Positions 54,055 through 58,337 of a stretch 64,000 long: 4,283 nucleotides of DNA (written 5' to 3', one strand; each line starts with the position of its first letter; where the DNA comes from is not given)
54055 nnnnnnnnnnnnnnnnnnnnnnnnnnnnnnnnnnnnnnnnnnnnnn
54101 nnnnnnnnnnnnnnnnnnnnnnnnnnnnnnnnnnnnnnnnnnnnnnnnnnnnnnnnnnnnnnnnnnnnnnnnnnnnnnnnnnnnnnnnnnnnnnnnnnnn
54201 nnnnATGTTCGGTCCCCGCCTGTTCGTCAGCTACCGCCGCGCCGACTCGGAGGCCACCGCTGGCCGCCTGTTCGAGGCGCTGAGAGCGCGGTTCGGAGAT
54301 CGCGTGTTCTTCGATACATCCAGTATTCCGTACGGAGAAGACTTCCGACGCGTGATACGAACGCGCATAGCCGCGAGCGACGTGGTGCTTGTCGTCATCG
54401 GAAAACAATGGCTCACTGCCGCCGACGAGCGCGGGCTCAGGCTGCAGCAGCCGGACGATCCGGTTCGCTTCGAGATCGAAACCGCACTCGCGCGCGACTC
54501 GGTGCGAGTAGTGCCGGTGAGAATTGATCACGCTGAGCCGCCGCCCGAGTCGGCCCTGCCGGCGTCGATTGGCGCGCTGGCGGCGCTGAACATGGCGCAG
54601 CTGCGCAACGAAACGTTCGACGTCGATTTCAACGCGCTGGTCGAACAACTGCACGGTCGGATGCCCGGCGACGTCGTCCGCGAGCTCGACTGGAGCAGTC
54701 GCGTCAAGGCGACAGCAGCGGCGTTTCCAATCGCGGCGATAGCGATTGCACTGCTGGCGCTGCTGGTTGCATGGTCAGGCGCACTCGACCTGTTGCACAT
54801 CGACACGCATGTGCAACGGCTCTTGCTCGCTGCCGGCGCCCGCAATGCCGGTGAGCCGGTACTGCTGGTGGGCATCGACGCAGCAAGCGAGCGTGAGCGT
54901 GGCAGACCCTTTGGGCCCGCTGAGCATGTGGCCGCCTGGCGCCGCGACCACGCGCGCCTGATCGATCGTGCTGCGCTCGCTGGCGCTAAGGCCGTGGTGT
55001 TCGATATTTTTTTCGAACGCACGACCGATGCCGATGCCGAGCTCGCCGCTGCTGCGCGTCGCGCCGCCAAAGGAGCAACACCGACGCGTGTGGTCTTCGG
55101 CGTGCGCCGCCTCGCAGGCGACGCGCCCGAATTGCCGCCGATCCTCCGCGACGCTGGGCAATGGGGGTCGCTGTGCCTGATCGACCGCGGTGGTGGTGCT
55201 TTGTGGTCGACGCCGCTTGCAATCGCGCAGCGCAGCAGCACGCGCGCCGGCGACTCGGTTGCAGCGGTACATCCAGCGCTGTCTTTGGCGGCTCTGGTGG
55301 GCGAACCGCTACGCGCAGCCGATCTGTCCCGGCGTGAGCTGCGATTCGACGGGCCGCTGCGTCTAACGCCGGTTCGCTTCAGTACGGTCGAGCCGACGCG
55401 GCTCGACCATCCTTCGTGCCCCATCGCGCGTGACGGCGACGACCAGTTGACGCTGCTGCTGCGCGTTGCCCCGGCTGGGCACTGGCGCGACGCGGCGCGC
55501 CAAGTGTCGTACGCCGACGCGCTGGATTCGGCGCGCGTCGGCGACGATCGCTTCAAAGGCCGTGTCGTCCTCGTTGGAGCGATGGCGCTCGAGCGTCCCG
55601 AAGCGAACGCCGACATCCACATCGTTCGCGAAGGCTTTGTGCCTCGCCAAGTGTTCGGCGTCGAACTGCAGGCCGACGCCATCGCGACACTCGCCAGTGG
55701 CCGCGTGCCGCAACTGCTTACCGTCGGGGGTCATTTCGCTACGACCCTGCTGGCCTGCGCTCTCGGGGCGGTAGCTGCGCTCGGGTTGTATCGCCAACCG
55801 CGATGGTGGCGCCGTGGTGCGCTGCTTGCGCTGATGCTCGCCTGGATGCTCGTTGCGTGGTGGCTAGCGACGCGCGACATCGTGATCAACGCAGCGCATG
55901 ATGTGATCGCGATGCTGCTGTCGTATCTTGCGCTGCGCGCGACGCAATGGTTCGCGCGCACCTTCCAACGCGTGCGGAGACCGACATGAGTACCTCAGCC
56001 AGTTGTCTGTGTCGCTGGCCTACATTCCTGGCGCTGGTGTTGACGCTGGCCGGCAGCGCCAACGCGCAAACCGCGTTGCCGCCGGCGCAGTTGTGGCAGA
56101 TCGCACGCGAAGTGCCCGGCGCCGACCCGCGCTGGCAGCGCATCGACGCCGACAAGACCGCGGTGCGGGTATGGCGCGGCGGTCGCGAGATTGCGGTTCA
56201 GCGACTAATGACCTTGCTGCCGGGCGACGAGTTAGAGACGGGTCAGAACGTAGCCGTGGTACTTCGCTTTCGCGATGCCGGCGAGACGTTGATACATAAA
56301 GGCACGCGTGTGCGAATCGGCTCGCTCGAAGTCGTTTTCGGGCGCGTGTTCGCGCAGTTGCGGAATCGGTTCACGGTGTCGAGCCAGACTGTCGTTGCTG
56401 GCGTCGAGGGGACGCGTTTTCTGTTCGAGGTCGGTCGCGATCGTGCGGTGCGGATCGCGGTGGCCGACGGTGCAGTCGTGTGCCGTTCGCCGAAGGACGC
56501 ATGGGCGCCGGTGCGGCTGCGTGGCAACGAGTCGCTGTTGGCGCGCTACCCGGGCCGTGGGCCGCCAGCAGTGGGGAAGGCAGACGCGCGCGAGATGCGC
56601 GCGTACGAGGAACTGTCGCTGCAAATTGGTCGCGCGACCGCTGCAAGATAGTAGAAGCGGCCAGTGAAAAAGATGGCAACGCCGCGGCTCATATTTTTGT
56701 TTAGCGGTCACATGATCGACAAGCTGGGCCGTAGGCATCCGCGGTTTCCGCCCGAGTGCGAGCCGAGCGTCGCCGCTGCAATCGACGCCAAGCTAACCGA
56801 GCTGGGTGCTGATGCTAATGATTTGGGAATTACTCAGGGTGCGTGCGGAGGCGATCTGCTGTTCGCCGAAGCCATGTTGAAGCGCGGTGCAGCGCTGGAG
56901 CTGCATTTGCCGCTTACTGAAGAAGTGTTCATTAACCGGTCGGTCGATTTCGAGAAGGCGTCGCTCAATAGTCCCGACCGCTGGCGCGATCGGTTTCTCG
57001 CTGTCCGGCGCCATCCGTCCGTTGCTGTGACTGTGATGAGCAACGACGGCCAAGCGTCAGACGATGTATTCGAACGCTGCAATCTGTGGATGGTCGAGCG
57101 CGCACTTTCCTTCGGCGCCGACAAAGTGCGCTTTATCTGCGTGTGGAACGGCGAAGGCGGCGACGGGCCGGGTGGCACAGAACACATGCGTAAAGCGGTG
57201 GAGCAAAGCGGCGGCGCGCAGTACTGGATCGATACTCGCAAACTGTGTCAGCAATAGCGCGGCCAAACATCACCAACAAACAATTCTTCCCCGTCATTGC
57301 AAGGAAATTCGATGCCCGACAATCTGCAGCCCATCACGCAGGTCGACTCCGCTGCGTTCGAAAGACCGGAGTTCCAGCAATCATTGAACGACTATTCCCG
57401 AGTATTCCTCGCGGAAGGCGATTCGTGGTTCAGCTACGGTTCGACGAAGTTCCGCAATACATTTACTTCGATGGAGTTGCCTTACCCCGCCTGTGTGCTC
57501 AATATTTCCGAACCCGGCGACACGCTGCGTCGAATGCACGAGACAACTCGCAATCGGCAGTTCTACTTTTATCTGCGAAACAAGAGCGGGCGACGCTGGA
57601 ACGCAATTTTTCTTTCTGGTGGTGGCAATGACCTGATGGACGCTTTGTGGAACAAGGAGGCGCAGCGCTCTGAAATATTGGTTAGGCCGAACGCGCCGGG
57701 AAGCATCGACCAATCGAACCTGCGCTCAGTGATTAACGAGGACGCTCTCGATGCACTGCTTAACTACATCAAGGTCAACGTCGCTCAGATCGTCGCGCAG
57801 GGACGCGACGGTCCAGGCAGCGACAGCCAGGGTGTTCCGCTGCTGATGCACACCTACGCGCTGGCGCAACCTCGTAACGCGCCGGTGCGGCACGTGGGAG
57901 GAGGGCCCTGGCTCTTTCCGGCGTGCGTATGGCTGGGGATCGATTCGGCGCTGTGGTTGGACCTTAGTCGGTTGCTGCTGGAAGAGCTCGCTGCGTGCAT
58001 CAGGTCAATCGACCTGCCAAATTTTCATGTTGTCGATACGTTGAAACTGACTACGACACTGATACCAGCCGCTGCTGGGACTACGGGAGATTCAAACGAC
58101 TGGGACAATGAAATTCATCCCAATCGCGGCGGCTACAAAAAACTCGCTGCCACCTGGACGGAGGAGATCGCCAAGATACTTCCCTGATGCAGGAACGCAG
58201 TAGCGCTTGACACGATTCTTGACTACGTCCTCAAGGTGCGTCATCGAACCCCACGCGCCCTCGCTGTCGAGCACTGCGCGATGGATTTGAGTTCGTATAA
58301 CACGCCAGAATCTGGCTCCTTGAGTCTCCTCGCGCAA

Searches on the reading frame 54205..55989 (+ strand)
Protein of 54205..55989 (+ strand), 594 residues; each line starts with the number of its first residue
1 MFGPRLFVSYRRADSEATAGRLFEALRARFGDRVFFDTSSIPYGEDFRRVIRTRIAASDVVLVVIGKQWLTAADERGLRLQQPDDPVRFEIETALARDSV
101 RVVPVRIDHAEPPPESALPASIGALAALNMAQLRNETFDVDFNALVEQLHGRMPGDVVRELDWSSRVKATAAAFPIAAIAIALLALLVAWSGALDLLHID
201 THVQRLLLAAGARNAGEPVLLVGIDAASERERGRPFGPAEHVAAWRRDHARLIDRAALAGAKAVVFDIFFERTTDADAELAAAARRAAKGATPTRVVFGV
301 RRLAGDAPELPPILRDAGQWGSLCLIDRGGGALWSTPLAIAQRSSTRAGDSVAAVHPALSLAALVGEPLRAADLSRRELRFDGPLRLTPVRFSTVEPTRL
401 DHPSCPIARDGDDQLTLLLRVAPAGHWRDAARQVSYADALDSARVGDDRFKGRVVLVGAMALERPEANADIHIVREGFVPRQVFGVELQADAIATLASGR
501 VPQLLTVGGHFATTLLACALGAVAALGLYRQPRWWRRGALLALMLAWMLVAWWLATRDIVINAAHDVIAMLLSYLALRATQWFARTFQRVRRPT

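Call 8: search_protein_families(library=pfam, proteins=[window:54205-55989:+], max_evalue=0.01)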
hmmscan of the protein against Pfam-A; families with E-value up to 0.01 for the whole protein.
window:54205-55989:+ (594 aa): 2 families
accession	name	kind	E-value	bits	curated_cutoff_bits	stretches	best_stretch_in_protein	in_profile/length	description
PF05226.16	CHASE2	-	1.2e-22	81.2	26.3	1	183-521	7-252/257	CHASE2 domain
PF13676.11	TIR_2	-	1.4e-14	55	28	1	7-145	2-121/122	TIR domain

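Call 29: search_protein_families(library=padloc, proteins=[window:54205-55989:+], max_evalue=0.01)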
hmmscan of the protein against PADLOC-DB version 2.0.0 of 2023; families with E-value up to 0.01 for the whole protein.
window:54205-55989:+ (594 aa): 3 families
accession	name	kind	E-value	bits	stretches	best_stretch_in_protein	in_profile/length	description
PDLC00434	ThsB1|ThsB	-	6.8e-12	43.2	1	5-66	140-200/396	TIR-like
PDLC02012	SAVED5--SAVED_TIR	-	1e-05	22.8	1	5-69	15-77/404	-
PDLC05062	PDC-S66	-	6.2e-05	20.6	1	6-70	151-214/282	-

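Call 52: search_protein_families(library=ncbifam, proteins=[window:54205-55989:+], max_evalue=0.001)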
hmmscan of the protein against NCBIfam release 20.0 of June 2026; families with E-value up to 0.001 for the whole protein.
window:54205-55989:+ (594 aa): 1 family
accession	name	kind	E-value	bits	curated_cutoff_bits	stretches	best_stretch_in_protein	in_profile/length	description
NF058526.1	Thoeris_type3_ThcB4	equivalog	6.4e-14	51.6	220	1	5-64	129-187/375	Thoeris type III anti-phage system protein ThcB4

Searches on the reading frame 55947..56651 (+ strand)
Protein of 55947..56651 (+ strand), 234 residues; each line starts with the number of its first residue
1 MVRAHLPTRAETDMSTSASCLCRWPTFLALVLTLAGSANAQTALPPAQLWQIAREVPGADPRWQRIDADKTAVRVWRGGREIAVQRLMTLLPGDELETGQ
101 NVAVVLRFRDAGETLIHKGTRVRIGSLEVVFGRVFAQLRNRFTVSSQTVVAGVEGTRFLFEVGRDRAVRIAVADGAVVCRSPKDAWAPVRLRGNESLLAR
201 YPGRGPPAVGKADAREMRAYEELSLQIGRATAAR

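Call 8: search_protein_families(library=pfam, proteins=[window:55947-56651:+], max_evalue=0.01)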
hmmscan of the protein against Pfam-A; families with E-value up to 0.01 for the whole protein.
window:55947-56651:+ (234 aa): 1 family
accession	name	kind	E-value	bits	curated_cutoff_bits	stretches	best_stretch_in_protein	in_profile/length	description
PF04773.18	FecR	-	4.2e-05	24.3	24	1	94-177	1-96/97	FecR protein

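Call 29: search_protein_families(library=padloc, proteins=[window:55947-56651:+], max_evalue=0.01)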
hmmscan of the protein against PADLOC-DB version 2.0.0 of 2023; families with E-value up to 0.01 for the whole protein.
window:55947-56651:+ (234 aa): 0 families

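Call 52: search_protein_families(library=ncbifam, proteins=[window:55947-56651:+], max_evalue=0.001)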
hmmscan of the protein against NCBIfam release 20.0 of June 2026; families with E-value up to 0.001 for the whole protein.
window:55947-56651:+ (234 aa): 2 families
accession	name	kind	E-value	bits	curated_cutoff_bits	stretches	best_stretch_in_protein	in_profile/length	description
NF047849.1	Lsa33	exception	0.00012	21.4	420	0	130-178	114-163/310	surface adhesin Lsa33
NF033165.1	lipo_LipL45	exception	0.00064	18.9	350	0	127-179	116-173/391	lipoprotein LipL45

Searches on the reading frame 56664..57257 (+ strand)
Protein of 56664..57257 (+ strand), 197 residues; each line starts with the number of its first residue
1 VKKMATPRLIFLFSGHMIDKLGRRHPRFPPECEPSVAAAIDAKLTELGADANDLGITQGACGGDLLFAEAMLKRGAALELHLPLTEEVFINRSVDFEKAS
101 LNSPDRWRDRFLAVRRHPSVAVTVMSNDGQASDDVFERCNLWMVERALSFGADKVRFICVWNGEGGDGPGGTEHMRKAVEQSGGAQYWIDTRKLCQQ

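Call 8: search_protein_families(library=pfam, proteins=[window:56664-57257:+], max_evalue=0.01)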
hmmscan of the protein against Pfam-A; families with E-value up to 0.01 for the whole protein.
window:56664-57257:+ (197 aa): 0 families

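Call 29: search_protein_families(library=padloc, proteins=[window:56664-57257:+], max_evalue=0.01)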
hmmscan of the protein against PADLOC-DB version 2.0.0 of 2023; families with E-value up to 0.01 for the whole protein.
window:56664-57257:+ (197 aa): 0 families

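Call 52: search_protein_families(library=ncbifam, proteins=[window:56664-57257:+], max_evalue=0.001)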
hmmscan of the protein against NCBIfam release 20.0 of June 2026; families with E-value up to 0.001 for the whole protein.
window:56664-57257:+ (197 aa): 0 families

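Call 68: find_homologous_proteins(query=window:56673-57257:+)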
Query window:56673-57257:+ (194 aa): 1792 proteins with E <= 0.001 among 2491 candidates; the best 120 are listed.
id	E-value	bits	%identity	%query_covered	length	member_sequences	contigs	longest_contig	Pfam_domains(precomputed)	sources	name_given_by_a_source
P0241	6.1e-125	432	96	100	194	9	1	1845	-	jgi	jgi:hypothetical protein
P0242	5.8e-123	426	96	100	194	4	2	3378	-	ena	-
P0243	2.5e-95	336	76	100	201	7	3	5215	-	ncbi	ncbi:MAG: hypothetical protein ACXW16_04730 [Burkholderiaceae bacterium]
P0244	3.6e-95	335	77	99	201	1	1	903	-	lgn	-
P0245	8.5e-95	334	79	93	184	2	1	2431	-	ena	-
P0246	2.0e-94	333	76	100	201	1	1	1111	-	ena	-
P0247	9.0e-94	331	76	100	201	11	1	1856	-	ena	-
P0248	9.7e-94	330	77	100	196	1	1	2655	-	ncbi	-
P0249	4.4e-93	328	76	98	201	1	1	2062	-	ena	-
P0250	6.3e-93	328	76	100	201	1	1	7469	-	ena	-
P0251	8.1e-93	327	76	99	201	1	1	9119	-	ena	-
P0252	1.0e-92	327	75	99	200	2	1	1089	-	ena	-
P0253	1.5e-92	327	75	99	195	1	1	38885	-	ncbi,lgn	-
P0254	4.2e-92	325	74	100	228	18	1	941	-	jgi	-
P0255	4.4e-92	325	75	99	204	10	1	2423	-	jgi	jgi:hypothetical protein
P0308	1.3e-64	235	59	95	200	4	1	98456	-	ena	-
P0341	9.0e-61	223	54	98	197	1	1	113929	-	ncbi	-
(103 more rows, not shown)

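Call 71: find_encoding_contigs(protein=P0341, flank=8000, max_places=2)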
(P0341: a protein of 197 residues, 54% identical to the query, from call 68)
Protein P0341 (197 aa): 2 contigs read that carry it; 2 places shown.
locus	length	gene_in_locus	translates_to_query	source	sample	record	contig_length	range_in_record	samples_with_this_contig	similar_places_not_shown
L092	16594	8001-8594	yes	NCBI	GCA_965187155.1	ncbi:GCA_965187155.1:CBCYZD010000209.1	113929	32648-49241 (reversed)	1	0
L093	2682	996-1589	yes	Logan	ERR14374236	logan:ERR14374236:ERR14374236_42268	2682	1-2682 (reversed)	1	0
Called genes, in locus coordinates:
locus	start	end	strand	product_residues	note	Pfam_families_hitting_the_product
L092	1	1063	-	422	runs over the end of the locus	PF12728:HTH_17 (weak), PF13411:MerR_1 (faint), PF00285:Citrate_synt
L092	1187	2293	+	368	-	PF00285:Citrate_synt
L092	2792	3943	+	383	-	PF05987:DUF898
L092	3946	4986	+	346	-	PF23368:DUF7092, PF01435:Peptidase_M48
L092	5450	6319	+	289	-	-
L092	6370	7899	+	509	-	PF00069:Pkinase, PF07714:PK_Tyr_Ser-Thr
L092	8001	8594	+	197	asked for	-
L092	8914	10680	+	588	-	PF00158:Sigma54_activat, PF01078:Mg_chelatase (faint), PF14532:Sigma54_activ_2, PF07724:AAA_2 (weak), PF07728:AAA_5, PF00004:AAA (weak), PF25601:AAA_lid_14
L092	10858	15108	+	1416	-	-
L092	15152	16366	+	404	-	PF00082:Peptidase_S8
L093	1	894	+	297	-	?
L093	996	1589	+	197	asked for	-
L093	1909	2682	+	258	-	?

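Call 72: find_encoding_contigs(protein=P0308, flank=8000, max_places=2)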
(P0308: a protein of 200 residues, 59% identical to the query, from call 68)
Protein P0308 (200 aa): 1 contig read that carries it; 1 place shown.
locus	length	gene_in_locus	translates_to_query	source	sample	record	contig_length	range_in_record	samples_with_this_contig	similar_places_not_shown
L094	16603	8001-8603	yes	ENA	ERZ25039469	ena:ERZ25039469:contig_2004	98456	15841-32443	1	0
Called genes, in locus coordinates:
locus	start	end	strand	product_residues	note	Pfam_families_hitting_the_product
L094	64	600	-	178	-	-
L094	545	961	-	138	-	-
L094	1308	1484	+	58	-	-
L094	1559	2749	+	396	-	PF00293:NUDIX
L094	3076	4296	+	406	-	PF13289:SIR2_2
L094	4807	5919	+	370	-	PF20703:nSTAND1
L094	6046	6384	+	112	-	PF13424:TPR_12 (faint), PF13181:TPR_8 (faint), PF13414:TPR_11 (faint), PF00515:TPR_1 (weak), PF07719:TPR_2 (weak)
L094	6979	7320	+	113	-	PF14015:DUF4231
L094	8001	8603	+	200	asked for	-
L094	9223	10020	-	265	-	PF13676:TIR_2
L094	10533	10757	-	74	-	-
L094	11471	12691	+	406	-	PF03781:FGE-sulfatase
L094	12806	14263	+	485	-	PF13271:DUF4062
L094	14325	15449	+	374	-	PF20703:nSTAND1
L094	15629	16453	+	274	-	-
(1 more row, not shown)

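Call 75: predict_structure(alignment_id=A2)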
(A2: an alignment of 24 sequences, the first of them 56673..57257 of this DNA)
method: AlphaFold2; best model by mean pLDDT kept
length: 194 residues; sequences in the alignment: 24
mean_pLDDT: 86.0   pTM: 0.87
mean pLDDT of the five models: 86.0, 85.9, 84.9, 84.3, 83.5
residues with pLDDT >= 90: 103; 70-90: 60; 50-70: 29; < 50: 2
segments of 3 or more residues with pLDDT < 50: none
pLDDT, mean of each block of 10 residues (from residue 1): 92 70 75 95 98 89 96 96 87 72 88 97 68 87 97 90 60 92 90 73
secondary structure, 60 per line:
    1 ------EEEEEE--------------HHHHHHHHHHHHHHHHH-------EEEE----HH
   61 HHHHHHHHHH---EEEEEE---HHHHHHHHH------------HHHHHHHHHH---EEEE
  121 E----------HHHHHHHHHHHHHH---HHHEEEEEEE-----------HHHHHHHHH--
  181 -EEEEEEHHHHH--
elements in order: E7-12 H27-43 E51-54 H59-70 E74-79 H83-91 H104-113 E117-121 H132-145 E152-158 H170-178 E182-187 H188-192

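Call 77: fold_search(model_id=the predicted structure, library=pdb)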
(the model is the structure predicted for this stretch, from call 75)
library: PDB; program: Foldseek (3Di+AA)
matches with E <= 10: 1604; with E <= 0.001: 1
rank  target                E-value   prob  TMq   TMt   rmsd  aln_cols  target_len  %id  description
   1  2nx2                  1.0e-05  1.00  0.61  0.66   5.3       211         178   15  Crystal structure of protein ypsA from Bacillus subtilis, Pfam DUF1273 (released 2006-12-19)
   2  3uqz_A                1.0e-03  1.00  0.43  0.32   8.8       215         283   12  X-ray structure of DNA processing protein A (DprA) from Streptococcus pneumoniae (released 2012-08-29)
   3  8zva                  2.4e-03  0.94  0.37  0.26   9.3       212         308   11  structure of ShosA from E.coli APEC O1 (released 2025-04-09)
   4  3uqz_C                3.7e-03  0.98  0.43  0.32   9.0       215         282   12  X-ray structure of DNA processing protein A (DprA) from Streptococcus pneumoniae (released 2012-08-29)
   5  9ou6_A                4.0e-03  0.44  0.25  0.16  16.1       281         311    8  Crystal Structure of Salmonella FraB Deglycase, Crystal Form 1 (released 2025-08-06)
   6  5xw3_B                4.8e-03  0.44  0.23  0.18  14.8       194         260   10  Crystal structure of cystathionine beta-synthase from Bacillus anthracis (released 2017-08-02)
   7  8j6e                  5.1e-03  0.93  0.35  0.24   7.3       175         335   14  Structure insights into the NADPH quinone oxidoreductase from Leishmania donovani (released 2023-11-22)
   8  9ou5_B                8.3e-03  0.35  0.25  0.16  16.1       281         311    7  Crystal Structure of Salmonella FraB Deglycase, Crystal Form 3 (released 2025-08-06)
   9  7ly5_A                1.1e-02  0.41  0.24  0.18  16.6       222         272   10  Proteolyzed crystal structure of the bacillamide NRPS, BmdB, in complex with the oxidase BmdC (released 2022-02-02)
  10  9otj_A                1.1e-02  0.33  0.25  0.16  16.5       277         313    8  Crystal Structure of Salmonella FraB Deglycase, Crystal Form 1 (released 2025-08-06)
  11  1pqw_B                1.1e-02  0.85  0.35  0.38   7.5       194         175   13  Putative enoyl reductase domain of polyketide synthase (released 2003-07-08)
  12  5vz0_B                1.1e-02  0.60  0.28  0.07  11.4       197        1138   11  Crystal structure of Lactococcus lactis pyruvate carboxylase G746A mutant in complex with cyclic-di-AMP (released 2017-08-16)
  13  3uqz_B                1.2e-02  0.92  0.41  0.31   9.0       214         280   12  X-ray structure of DNA processing protein A (DprA) from Streptococcus pneumoniae (released 2012-08-29)
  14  6ami_D                1.2e-02  0.30  0.22  0.13  13.9       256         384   11  Engineered tryptophan synthase b-subunit from Pyrococcus furiosus, PfTrpB4D11 with Trp non-covalently bound (released 2018-05-16)
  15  4hfj_B                1.4e-02  0.95  0.43  0.28   8.2       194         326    8  X-ray Crystal Structure of a Double Bond Reductase from Nicotiana tabacum (released 2013-01-30)
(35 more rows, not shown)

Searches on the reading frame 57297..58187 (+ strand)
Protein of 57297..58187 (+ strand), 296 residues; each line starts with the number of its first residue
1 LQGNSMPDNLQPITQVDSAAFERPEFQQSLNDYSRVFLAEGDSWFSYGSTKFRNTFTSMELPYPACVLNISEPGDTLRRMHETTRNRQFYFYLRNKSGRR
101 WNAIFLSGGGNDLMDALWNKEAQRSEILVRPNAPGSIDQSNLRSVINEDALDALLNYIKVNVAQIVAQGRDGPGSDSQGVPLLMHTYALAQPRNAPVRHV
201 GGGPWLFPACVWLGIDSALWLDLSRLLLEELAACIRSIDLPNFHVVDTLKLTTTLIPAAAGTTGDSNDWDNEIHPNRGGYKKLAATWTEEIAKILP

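Call 8: search_protein_families(library=pfam, proteins=[window:57297-58187:+], max_evalue=0.01)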
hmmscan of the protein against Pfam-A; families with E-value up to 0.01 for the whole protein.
window:57297-58187:+ (296 aa): 2 families
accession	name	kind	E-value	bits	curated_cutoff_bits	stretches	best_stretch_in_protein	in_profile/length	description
PF13472.12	Lipase_GDSL_2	-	2.8e-05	25.1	32.9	1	70-281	39-177/178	GDSL-like Lipase/Acylhydrolase family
PF00657.28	Lipase_GDSL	-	7.8e-05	23.3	23.6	1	65-285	43-206/208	GDSL-like Lipase/Acylhydrolase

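Call 29: search_protein_families(library=padloc, proteins=[window:57297-58187:+], max_evalue=0.01)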
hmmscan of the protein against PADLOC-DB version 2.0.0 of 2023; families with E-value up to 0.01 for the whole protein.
window:57297-58187:+ (296 aa): 0 families

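Call 52: search_protein_families(library=ncbifam, proteins=[window:57297-58187:+], max_evalue=0.001)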
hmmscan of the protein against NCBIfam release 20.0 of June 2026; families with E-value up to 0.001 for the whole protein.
window:57297-58187:+ (296 aa): 0 families
